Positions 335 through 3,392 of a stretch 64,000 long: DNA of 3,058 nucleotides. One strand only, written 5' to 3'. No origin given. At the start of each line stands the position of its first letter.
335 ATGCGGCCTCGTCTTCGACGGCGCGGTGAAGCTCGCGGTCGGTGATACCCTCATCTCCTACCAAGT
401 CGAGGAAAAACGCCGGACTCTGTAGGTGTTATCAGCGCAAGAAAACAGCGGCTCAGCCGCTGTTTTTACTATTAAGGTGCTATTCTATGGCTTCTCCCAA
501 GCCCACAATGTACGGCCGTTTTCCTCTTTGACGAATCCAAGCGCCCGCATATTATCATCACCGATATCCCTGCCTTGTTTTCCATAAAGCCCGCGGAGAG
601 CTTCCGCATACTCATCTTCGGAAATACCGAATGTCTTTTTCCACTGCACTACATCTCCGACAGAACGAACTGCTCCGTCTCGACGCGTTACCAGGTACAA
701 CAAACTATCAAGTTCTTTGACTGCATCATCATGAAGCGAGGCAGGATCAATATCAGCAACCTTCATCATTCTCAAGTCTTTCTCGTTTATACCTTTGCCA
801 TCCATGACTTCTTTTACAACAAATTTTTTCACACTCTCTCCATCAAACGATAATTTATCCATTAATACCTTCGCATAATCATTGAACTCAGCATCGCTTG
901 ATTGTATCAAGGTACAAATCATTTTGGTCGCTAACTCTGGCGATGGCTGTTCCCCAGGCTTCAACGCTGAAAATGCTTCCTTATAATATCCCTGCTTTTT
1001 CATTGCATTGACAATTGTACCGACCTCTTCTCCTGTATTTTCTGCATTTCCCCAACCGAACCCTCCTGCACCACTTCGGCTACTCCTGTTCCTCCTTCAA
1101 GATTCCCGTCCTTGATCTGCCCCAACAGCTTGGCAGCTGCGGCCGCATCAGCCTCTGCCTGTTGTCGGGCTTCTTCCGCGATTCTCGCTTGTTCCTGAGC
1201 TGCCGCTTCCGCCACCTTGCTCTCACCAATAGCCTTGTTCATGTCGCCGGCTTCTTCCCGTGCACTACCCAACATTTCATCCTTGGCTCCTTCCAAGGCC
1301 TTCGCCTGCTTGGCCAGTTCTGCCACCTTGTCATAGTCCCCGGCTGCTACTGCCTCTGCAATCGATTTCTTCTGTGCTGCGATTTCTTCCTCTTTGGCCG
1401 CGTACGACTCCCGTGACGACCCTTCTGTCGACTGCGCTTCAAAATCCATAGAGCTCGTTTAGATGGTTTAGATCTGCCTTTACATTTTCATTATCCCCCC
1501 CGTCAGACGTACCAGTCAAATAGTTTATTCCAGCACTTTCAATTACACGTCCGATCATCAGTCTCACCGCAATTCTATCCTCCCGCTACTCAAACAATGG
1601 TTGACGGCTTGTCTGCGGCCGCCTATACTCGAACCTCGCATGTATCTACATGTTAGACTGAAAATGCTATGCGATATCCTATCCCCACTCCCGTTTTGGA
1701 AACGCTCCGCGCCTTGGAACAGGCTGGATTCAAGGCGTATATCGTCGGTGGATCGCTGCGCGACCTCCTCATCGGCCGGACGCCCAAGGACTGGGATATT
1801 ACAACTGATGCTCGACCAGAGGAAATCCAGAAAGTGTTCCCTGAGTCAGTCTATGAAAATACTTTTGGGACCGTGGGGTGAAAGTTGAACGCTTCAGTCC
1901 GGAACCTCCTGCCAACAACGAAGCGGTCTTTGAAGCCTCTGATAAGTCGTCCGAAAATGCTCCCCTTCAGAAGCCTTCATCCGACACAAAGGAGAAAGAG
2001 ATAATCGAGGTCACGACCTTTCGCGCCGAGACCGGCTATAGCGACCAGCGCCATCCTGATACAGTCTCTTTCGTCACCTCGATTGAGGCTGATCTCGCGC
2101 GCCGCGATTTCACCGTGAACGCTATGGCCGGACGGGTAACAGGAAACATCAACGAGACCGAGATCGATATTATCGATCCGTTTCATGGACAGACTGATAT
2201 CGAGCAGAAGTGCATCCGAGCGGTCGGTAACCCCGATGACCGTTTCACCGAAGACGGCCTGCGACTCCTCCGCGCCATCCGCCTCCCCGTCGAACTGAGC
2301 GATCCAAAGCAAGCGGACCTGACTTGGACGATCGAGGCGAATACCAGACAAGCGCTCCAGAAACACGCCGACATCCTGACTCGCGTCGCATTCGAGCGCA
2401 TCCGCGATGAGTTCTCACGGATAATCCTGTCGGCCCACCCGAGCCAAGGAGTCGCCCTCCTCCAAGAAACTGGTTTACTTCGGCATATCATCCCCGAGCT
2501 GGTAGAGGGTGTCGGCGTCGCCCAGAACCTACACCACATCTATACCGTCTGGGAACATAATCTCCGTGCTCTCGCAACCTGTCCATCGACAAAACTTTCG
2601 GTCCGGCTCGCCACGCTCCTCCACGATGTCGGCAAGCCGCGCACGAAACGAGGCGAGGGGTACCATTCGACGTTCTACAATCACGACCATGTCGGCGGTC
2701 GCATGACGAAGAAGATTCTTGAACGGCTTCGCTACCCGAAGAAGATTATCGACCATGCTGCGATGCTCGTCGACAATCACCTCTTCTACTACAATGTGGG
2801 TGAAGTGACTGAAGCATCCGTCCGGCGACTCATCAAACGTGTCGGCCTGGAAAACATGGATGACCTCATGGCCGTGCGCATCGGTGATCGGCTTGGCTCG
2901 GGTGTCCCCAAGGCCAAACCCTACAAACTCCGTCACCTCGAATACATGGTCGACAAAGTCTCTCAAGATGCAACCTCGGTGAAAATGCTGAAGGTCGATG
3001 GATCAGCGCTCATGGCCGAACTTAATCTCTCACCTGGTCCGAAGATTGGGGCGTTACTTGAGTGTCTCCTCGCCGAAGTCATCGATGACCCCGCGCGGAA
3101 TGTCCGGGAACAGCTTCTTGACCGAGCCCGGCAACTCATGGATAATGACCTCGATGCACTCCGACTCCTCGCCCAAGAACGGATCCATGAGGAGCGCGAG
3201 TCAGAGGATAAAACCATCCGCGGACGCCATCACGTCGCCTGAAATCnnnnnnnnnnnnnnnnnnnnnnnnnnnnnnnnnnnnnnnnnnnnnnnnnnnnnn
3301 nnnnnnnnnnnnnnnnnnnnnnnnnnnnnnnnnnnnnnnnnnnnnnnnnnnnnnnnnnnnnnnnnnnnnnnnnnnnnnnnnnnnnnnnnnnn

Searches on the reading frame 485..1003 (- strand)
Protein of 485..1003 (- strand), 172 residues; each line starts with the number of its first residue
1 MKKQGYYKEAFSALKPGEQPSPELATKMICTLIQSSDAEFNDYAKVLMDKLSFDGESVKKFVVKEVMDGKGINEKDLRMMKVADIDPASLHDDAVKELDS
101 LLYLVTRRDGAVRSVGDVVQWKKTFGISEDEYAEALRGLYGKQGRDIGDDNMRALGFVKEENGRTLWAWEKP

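Call 13: search_protein_families(library=pfam, proteins=[window:485-1003:-], max_evalue=1)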
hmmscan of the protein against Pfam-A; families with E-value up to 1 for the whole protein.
window:485-1003:- (172 aa): 2 families
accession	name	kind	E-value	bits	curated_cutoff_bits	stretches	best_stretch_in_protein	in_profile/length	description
PF13604.12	AAA_30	-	0.046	13.9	27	1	41-121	56-128/191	AAA domain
PF15933.10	RnlB_antitoxin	-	0.14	12.9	27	1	41-86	27-71/94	Antitoxin to bacterial toxin RNase LS or RnlA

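Call 29: find_encoding_contigs(protein=window:485-1003:-, flank=10000, max_places=2)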
Protein window:485-1003:- (172 aa): no gene with exactly this product is on record in the collection.

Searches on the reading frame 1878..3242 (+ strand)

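Call 11: search_protein_families(library=pfam, proteins=[window:1878-3242:+], max_evalue=0.00001)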
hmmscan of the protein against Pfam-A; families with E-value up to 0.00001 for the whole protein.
window:1878-3242:+ (454 aa): 4 families
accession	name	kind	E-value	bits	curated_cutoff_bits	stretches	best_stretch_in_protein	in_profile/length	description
PF12627.12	PolyA_pol_RNAbd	-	1e-18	67.3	22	1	151-208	3-60/64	Probable RNA and SrmB- binding site of polymerase A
PF01743.26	PolyA_pol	-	6e-18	65.8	23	1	38-114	56-126/126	Poly A polymerase head domain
PF01966.28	HD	-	1.1e-06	29.3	22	1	239-306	24-90/116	HD domain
PF13735.12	tRNA_NucTran2_2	-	1.9e-06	28.4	27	1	367-415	99-147/149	tRNA nucleotidyltransferase domain 2 putative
